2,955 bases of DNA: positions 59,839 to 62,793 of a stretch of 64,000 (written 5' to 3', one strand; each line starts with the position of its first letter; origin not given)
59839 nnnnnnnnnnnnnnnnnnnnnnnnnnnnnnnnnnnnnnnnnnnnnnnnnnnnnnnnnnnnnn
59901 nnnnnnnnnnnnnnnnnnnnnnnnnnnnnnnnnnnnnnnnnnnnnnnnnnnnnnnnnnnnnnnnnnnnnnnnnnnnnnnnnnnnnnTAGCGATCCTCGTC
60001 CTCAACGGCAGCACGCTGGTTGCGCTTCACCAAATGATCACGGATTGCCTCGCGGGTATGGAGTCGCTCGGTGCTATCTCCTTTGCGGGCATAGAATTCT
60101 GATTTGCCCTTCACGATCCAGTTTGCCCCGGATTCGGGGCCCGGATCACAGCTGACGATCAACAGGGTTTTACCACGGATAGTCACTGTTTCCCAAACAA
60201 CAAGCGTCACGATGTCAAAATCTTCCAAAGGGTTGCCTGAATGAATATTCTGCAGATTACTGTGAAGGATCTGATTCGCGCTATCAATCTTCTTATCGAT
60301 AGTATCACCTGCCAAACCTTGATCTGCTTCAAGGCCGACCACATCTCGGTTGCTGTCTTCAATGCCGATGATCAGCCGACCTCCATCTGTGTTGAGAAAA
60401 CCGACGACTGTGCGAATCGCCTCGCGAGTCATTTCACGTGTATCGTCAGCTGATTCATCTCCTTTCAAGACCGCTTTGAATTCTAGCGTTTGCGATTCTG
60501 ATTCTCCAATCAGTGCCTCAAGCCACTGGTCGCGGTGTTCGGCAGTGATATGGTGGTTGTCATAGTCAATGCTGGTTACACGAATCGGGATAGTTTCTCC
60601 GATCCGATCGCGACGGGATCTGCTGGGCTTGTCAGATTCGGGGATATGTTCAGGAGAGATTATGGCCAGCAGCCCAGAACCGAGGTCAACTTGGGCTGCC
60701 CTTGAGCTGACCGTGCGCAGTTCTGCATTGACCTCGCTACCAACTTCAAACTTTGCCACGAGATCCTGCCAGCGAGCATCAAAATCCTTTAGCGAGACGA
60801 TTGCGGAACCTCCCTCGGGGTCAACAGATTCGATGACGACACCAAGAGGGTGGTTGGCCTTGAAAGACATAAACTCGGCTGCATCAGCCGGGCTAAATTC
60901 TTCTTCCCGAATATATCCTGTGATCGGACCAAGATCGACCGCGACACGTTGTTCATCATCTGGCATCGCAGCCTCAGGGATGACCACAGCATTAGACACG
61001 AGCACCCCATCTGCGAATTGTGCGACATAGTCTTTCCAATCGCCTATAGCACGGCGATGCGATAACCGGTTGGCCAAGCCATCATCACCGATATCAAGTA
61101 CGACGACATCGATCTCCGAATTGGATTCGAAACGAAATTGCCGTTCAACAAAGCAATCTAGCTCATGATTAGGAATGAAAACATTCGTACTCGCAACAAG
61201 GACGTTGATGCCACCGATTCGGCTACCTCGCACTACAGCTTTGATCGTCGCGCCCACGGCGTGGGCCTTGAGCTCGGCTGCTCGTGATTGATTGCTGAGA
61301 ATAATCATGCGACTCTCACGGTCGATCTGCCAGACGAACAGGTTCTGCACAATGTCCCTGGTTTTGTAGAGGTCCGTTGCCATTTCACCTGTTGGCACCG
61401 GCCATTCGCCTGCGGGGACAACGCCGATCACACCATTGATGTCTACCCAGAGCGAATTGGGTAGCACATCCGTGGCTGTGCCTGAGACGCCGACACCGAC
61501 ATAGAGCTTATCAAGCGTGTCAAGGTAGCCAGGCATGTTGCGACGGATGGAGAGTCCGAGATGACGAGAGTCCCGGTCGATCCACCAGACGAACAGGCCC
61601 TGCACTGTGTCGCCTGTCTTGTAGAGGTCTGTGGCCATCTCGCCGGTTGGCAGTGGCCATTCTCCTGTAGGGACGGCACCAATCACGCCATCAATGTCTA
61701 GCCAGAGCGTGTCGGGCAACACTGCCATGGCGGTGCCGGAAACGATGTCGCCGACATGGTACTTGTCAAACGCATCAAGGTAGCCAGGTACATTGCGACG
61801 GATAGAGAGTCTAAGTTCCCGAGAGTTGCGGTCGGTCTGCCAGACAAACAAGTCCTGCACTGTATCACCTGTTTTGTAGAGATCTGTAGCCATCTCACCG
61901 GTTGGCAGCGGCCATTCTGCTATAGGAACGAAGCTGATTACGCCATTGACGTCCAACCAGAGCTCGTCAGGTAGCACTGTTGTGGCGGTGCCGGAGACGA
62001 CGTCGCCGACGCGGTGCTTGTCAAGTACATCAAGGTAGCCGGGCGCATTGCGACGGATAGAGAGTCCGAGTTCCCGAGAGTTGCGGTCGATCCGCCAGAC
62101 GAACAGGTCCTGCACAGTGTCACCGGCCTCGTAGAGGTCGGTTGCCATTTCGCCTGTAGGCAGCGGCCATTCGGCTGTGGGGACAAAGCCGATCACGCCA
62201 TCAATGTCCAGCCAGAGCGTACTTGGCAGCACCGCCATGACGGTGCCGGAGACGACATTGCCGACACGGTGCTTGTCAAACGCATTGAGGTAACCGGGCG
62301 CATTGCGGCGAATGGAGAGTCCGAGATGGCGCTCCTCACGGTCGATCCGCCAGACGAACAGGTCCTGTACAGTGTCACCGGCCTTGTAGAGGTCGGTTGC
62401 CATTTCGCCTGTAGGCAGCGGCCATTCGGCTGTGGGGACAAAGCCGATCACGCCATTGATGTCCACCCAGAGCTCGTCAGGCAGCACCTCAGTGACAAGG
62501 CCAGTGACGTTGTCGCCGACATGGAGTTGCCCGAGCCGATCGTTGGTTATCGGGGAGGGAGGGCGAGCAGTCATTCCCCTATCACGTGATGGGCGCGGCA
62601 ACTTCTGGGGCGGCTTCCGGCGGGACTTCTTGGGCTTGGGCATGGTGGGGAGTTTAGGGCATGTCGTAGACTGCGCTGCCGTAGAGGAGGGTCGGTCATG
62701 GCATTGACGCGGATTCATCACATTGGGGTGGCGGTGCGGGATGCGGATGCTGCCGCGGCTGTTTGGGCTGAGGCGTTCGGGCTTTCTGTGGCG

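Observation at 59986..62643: Lower-GC gene encoding an 885-aa protein with about 8 S1 RNA-binding repeats fused to a Schlafen/AlbA_2 domain, inserted between mutase and epimerase genes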

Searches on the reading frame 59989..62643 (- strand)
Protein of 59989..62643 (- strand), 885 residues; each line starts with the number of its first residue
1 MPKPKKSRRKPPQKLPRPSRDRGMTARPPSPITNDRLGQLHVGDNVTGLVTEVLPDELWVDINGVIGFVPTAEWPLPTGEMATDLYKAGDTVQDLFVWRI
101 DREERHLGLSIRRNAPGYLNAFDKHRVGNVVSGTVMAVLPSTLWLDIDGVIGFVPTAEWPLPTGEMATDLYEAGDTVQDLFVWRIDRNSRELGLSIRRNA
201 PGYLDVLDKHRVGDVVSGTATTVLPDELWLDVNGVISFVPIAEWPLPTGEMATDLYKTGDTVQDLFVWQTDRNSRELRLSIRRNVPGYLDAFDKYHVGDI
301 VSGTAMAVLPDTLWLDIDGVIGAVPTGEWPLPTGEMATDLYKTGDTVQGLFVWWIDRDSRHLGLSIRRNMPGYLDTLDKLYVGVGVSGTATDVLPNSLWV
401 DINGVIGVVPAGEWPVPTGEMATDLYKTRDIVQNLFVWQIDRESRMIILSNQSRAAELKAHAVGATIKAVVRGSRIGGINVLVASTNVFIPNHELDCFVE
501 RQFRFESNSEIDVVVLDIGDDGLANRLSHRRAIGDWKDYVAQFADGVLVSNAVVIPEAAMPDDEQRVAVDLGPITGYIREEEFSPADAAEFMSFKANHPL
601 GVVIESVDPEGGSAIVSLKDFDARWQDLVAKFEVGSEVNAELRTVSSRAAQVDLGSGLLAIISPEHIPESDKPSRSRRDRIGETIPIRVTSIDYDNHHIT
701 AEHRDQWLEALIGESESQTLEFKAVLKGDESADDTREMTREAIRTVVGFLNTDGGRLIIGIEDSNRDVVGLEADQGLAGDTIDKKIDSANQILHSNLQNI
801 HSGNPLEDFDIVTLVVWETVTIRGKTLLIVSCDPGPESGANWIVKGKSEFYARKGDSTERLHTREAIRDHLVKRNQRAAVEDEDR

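Call 4: search_protein_families(library=pfam, proteins=[window:59989-62643:-], max_evalue=1)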
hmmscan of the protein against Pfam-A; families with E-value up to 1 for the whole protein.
window:59989-62643:- (885 aa): 7 families
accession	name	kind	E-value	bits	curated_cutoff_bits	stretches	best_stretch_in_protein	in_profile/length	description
PF00575.29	S1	-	5.2e-34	116.9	22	4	42-112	4-74/74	S1 RNA binding domain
PF04326.19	SLFN_AlbA_2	-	5.8e-16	59.5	25.3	1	716-861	1-117/118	Schlafen, AlbA_2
PF01330.27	RuvA_N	-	2.4e-06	28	23.6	0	46-66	5-25/61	RuvA N terminal domain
PF21710.3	Spt6_S1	-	3.3e-06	27.7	27.5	1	631-699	13-82/91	Spt6, S1/OB domain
PF10842.14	DUF2642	-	0.0012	19.1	22.7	0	42-69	27-54/64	Protein of unknown function (DUF2642)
PF25684.1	Mycobacteriophage_Gp53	-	0.0016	18.5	27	0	423-456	18-51/200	Mycobacteriophage Gene 53 protein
PF23459.1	S1_RRP5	-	0.0065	17.4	27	0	43-72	4-34/72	RRP5 S1 domain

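Call 6: search_protein_families(library=padloc, proteins=[window:59989-62643:-], max_evalue=1)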
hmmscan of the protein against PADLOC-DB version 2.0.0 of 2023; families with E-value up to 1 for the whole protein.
window:59989-62643:- (885 aa): 0 families

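Call 7: search_protein_families(library=ncbifam, proteins=[window:59989-62643:-], max_evalue=0.1)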
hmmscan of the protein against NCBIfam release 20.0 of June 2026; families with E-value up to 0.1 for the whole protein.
window:59989-62643:- (885 aa): 13 families
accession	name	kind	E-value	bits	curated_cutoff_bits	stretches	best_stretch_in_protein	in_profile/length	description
NF000907.0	PRK00087.1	equivalog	4.7e-48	163.9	624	4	37-198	473-634/671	bifunctional 4-hydroxy-3-methylbut-2-enyl diphosphate reductase/30S ribosomal protein S1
TIGR00717.1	rpsA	equivalog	2.4e-42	145.2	577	3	37-367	182-516/516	30S ribosomal protein S1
NF005208.0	PRK06676.1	equivalog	1.3e-28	100.1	368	3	376-700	12-344/391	30S ribosomal protein S1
NF004952.0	PRK06299.1-2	equivalog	1.5e-28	99.4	524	3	39-282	300-547/580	30S ribosomal protein S1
NF004956.0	PRK06299.1-6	equivalog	1.4e-25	90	711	2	43-305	201-465/554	30S ribosomal protein S1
NF010379.0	PRK13806.1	equivalog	8.9e-25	87.3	648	3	206-457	196-454/491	30S ribosomal protein S1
NF004954.0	PRK06299.1-4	equivalog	4e-21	74.8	727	3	42-283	276-521/560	30S ribosomal protein S1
NF004953.0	PRK06299.1-3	equivalog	2.5e-18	65.7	720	3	594-715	431-549/580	30S ribosomal protein S1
NF005639.0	PRK07400.1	equivalog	7.6e-18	64.4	460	2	210-451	29-264/318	30S ribosomal protein S1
NF004951.0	PRK06299.1-1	equivalog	9.9e-18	63.8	918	3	43-198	364-521/556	30S ribosomal protein S1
NF033827.1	CDF_efflux_DmeF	equivalog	0.0002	20.9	250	0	81-116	250-285/309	CDF family Co(II)/Ni(II) efflux transporter DmeF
TIGR01953.1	NusA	equivalog_domain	0.0017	17.5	253.4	0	124-219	128-216/340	transcription termination factor NusA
NF005131.0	PRK06580.1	equivalog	0.081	13.2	121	0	287-319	43-75/107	putative monovalent cation/H+ antiporter subunit E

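Call 8: find_homologous_proteins(query=window:59989-62643:-)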
Query window:59989-62643:- (885 aa): 127 proteins with E <= 0.001 among 8000 candidates; the best 120 are listed.
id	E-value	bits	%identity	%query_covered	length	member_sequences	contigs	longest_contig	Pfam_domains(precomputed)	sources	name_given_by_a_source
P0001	0.0e+0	2017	100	100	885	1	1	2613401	PF00575.30,PF04326.20,PF01330.28,PF21710.4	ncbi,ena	-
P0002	0.0e+0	1246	45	93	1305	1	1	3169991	PF02820.25,PF00575.30,PF04326.20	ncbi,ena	-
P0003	0.0e+0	1080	40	96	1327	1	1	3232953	PF00575.30,PF04326.20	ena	-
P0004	0.0e+0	1055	42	98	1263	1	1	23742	PF00575.30,PF04326.20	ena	-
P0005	0.0e+0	1013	44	98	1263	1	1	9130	PF00575.30,PF23459.2,PF04326.20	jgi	-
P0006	1.3e-286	971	42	98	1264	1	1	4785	PF00575.30,PF04326.20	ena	-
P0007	2.9e-281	954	43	98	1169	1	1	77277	PF00575.30,PF04326.20,PF21710.4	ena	-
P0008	5.0e-260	883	44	97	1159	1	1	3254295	PF00575.30,PF04326.20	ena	-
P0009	1.8e-252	858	66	70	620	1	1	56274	PF00575.30,PF04326.20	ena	-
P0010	2.9e-251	854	40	85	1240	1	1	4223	PF00575.30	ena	-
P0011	3.4e-251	854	40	97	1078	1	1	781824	PF00575.30,PF23459.2,PF04326.20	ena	-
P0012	4.5e-248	844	45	97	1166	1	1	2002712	PF00575.30,PF23459.2,PF04326.20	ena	-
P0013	1.6e-240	819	41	85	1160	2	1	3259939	PF00575.30,PF21710.4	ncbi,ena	-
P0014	3.6e-232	791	44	97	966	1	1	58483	PF00575.30,PF04326.20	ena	-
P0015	1.5e-231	789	44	97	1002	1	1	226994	PF00575.30,PF23459.2,PF04326.20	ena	-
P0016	1.3e-228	779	36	97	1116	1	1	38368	PF00575.30,PF04326.20,PF21710.4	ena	-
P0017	2.8e-217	742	46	96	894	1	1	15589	PF00575.30,PF04326.20,PF01330.28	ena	-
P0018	5.0e-216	738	40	83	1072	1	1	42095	PF00575.30,PF04326.20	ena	-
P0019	4.5e-209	715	43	95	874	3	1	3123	PF00575.30,PF04326.20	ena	-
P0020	7.7e-205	701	37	96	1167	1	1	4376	PF00575.30,PF04326.20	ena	-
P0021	3.1e-203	695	36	97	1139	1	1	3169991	PF00575.30,PF04326.20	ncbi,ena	-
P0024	2.4e-193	663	40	94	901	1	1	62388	PF00575.30,PF04326.20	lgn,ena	-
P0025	3.5e-190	652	39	89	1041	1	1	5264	PF00575.30,PF04326.20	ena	-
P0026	2.5e-186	639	42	93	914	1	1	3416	PF00575.30,PF23459.2,PF04326.20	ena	-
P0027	2.0e-177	610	39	83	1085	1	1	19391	PF09883.16,PF00575.30,PF23459.2,PF13509.13,PF04326.20,PF21710.4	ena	-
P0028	1.9e-173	597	39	94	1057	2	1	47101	PF00575.30,PF23459.2,PF04326.20,PF21710.4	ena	-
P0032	1.8e-149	518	40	82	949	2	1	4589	PF00575.30,PF04326.20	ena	-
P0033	3.6e-148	513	38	87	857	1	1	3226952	PF00575.30,PF04326.20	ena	-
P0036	1.0e-141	492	37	98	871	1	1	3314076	PF00575.30,PF04326.20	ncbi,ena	-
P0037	8.7e-127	442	34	94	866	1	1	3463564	PF00575.30,PF04326.20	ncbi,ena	-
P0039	2.1e-105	372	34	83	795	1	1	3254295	PF00575.30,PF04326.20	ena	-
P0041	2.3e-101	358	39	65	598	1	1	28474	PF00575.30,PF04326.20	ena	-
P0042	9.6e-89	317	36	63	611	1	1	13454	PF00575.30,PF23459.2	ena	-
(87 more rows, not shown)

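Call 10: find_encoding_contigs(protein=P0001, flank=10000, max_places=3)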
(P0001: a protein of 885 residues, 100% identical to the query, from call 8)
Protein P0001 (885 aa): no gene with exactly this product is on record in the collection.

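Call 11: find_encoding_contigs(protein=P0002, flank=10000, max_places=3)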
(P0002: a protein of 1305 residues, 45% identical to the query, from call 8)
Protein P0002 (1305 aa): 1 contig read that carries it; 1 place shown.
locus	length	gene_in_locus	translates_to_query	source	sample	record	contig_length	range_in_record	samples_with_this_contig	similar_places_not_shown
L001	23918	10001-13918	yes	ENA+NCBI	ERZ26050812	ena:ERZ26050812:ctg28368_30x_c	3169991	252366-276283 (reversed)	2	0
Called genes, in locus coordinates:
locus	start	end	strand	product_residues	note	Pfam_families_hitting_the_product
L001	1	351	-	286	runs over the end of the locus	PF02463:SMC_N (faint), PF00005:ABC_tran, PF13304:AAA_21 (faint)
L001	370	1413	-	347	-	PF02653:BPD_transp_2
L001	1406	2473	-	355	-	PF13407:Peripla_BP_4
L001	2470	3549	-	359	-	PF00532:Peripla_BP_1 (weak), PF13407:Peripla_BP_4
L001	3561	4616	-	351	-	PF13407:Peripla_BP_4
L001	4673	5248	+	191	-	PF12850:Metallophos_2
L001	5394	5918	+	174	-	PF00582:Usp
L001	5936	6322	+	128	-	PF02254:TrkA_N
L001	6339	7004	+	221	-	PF01266:DAO (weak), PF02254:TrkA_N, PF03807:F420_oxidored (weak), PF13241:NAD_binding_7 (weak), PF02080:TrkA_C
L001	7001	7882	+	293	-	PF00800:PDT, PF01842:ACT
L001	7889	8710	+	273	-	PF01149:Fapy_DNA_glyco, PF06831:H2TH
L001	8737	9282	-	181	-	PF01844:HNH, PF13395:HNH_4 (weak), PF14279:HNH_5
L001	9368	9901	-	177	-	PF02674:Colicin_V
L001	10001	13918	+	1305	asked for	PF02820:MBT (faint), PF00575:S1, PF04326:SLFN_AlbA_2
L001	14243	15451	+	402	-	PF09375:Peptidase_M75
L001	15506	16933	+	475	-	PF06537:DHOR, PF00034:Cytochrom_C (faint), PF13442:Cytochrome_CBB3 (faint)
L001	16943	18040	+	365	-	PF09375:Peptidase_M75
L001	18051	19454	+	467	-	PF05090:HTTM, PF22777:VKGC_lumenal_dom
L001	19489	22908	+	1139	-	PF00575:S1 (faint), PF04326:SLFN_AlbA_2 (weak)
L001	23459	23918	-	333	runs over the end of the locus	PF01073:3Beta_HSD, PF01370:Epimerase, PF02719:Polysacc_synt_2, PF05368:NmrA, PF13460:NAD_binding_10, PF16363:GDP_Man_Dehyd, PF07993:NAD_binding_4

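Call 48: find_encoding_contigs(protein=P0042, flank=10000, max_places=2)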
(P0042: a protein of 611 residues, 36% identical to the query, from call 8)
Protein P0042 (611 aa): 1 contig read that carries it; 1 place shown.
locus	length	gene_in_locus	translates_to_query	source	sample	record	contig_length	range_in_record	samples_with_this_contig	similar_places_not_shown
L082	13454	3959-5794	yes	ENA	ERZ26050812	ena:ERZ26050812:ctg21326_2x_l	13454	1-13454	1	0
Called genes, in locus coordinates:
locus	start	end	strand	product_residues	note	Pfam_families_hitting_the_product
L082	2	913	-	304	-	?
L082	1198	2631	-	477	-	PF05935:Arylsulfotrans, PF14269:Arylsulfotran_2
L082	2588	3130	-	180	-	-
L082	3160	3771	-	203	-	PF00903:Glyoxalase (faint), PF13468:Glyoxalase_3, PF13669:Glyoxalase_4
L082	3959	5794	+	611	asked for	PF00575:S1 (weak), PF23459:S1_RRP5 (faint), PF00575:S1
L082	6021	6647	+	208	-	PF04326:SLFN_AlbA_2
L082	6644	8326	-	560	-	PF01642:MM_CoA_mutase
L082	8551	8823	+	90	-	-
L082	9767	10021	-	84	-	PF02463:SMC_N (weak), PF13175:AAA_15 (weak), PF13514:AAA_27 (weak)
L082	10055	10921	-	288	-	-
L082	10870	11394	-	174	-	-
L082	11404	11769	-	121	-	PF02622:DUF179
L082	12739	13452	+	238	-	?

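Call 49: find_encoding_contigs(protein=P0009, flank=10000, max_places=2)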
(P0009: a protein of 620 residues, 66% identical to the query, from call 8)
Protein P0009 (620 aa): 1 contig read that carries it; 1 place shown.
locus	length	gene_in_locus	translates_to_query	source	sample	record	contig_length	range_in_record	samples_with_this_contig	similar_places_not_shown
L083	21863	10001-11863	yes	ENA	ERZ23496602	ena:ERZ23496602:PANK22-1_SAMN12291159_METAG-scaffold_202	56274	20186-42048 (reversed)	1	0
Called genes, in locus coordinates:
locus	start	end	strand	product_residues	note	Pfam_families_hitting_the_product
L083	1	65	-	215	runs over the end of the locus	PF00300:His_Phos_1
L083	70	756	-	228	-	PF10105:DUF2344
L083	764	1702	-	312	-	PF03308:MeaB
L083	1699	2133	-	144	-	PF02310:B12-binding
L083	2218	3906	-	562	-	PF05935:Arylsulfotrans, PF14269:Arylsulfotran_2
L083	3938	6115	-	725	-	PF05935:Arylsulfotrans, PF14269:Arylsulfotran_2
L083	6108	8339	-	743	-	PF05935:Arylsulfotrans, PF14269:Arylsulfotran_2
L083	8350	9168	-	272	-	PF00903:Glyoxalase, PF13468:Glyoxalase_3 (weak), PF13669:Glyoxalase_4, PF00903:Glyoxalase (weak), PF13468:Glyoxalase_3, PF13669:Glyoxalase_4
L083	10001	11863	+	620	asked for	PF00575:S1 (faint), PF04326:SLFN_AlbA_2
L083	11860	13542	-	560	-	PF01642:MM_CoA_mutase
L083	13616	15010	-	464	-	PF27312:BilD_N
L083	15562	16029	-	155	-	-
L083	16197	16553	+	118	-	PF13560:HTH_31 (weak), PF01381:HTH_3 (weak)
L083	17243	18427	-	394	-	PF00578:AhpC-TSA, PF08534:Redoxin, PF00085:Thioredoxin (weak)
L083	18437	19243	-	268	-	PF02622:DUF179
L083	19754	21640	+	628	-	PF27096:UvrC_M, PF02151:UVR, PF22920:UvrC_RNaseH, PF08459:UvrC_RNaseH_dom, PF14520:HHH_5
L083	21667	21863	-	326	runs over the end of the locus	PF02899:Phage_int_SAM_1, PF13495:Phage_int_SAM_4 (faint), PF02899:Phage_int_SAM_1, PF00589:Phage_integrase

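Call 75: list_cluster_members(proteins=[P0001, P0285, P0356, P0314, P0266, P0254, P0036, P0037, P0013, P0002])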
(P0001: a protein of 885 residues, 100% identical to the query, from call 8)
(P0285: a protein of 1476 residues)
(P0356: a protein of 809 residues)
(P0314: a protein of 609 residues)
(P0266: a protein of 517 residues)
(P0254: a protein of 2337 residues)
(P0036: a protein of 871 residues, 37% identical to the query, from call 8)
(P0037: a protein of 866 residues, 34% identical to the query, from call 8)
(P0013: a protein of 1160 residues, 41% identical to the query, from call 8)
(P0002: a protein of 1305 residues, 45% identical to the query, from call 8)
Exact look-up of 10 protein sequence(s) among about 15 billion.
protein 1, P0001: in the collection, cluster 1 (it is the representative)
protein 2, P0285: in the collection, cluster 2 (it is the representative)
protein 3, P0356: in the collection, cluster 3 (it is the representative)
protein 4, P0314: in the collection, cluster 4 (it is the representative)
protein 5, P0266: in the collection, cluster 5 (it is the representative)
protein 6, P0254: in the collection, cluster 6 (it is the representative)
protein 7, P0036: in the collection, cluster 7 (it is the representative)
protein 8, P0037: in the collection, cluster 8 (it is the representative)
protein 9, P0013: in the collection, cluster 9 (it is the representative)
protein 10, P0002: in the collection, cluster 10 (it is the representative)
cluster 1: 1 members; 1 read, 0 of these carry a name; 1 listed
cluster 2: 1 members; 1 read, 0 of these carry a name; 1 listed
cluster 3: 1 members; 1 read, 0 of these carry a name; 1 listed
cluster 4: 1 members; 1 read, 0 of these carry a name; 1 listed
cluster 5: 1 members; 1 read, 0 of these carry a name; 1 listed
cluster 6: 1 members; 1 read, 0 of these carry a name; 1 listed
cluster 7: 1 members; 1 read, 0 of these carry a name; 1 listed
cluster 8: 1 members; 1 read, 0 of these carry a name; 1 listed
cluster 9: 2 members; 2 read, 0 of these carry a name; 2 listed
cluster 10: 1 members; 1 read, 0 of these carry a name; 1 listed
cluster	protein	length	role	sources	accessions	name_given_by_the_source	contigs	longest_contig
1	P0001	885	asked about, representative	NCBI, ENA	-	-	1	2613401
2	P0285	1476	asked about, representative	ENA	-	-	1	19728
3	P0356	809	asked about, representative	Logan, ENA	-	-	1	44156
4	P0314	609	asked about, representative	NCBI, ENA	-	-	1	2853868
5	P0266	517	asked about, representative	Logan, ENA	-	-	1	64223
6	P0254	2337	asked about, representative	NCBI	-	-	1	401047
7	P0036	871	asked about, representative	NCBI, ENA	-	-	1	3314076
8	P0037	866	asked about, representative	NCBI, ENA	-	-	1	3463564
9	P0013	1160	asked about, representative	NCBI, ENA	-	-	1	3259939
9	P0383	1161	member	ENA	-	-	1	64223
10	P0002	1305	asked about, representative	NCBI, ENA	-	-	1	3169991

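Call 95: find_encoding_contigs(protein=P0036, flank=10000, max_places=1)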
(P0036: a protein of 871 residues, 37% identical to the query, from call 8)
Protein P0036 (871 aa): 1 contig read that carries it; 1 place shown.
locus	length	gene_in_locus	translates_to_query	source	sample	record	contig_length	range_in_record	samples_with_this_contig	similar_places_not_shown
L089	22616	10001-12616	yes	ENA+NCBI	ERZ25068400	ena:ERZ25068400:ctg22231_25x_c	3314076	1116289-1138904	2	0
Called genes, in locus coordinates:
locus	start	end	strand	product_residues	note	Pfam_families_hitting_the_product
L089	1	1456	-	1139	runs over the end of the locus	PF12705:PDDEXK_1 (weak), PF13482:RNase_H_2, PF13086:AAA_11 (faint), PF13604:AAA_30, PF01443:Viral_helicase1 (faint), PF05127:NAT10_TcmA_helicase (weak), PF13087:AAA_12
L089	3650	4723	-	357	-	PF01171:ATP_bind_3, PF09179:TilS (weak)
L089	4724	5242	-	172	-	PF04977:DivIC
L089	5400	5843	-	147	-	PF08937:ThsB_TIR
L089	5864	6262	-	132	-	-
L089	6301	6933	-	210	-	PF00300:His_Phos_1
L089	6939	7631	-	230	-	PF10105:DUF2344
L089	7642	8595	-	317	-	PF03308:MeaB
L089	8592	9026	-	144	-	PF02310:B12-binding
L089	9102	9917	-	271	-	PF00903:Glyoxalase, PF13468:Glyoxalase_3, PF13669:Glyoxalase_4, PF13468:Glyoxalase_3, PF13669:Glyoxalase_4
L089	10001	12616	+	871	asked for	PF00575:S1 (faint), PF04326:SLFN_AlbA_2 (weak)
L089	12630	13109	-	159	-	PF12867:DinB_2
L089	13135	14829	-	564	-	PF01642:MM_CoA_mutase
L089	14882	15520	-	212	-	PF00753:Lactamase_B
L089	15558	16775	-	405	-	PF02515:CoA_transf_3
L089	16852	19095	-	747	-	PF03235:GmrSD_N, PF04326:SLFN_AlbA_2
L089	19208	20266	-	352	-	PF08534:Redoxin, PF00578:AhpC-TSA, PF00085:Thioredoxin (weak)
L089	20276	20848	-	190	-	PF02622:DUF179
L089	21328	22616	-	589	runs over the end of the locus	-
